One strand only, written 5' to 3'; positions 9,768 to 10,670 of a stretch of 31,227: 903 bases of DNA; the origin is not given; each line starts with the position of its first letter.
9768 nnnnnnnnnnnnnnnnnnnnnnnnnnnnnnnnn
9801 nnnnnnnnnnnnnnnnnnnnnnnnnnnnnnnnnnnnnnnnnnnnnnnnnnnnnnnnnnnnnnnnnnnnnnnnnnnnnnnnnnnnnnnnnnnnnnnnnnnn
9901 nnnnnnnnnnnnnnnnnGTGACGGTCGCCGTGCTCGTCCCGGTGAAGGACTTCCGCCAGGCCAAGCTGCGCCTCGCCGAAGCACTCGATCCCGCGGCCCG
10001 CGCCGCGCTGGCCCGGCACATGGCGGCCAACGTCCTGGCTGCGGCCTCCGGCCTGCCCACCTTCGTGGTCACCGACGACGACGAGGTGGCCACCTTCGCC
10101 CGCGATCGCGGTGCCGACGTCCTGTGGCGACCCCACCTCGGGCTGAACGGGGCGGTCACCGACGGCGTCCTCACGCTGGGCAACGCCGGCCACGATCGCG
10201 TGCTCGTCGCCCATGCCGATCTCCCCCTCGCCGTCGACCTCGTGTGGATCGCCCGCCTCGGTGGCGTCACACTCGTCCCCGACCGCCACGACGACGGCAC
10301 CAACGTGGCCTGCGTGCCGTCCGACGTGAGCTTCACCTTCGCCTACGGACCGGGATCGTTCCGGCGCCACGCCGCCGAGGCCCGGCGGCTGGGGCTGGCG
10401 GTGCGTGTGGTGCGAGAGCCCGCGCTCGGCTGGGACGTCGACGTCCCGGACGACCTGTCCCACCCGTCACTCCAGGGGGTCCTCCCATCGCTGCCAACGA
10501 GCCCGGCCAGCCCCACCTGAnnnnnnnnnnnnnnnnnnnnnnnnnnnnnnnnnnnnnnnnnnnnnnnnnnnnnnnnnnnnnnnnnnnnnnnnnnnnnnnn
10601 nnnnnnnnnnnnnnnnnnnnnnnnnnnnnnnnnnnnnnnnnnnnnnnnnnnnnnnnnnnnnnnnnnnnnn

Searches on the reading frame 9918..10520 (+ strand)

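Call 76: search_protein_families(library=pfam, proteins=[window:9918-10520:+], max_evalue=0.001)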
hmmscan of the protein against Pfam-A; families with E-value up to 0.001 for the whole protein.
window:9918-10520:+ (200 aa): 2 families
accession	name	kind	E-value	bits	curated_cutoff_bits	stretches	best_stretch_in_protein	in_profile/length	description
PF01983.22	CofC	-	1e-19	71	22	1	4-182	2-181/217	Guanylyl transferase CofC like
PF12804.13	NTP_transf_3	-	0.00043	20.9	27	1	34-105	25-99/160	MobA-like NTP transferase domain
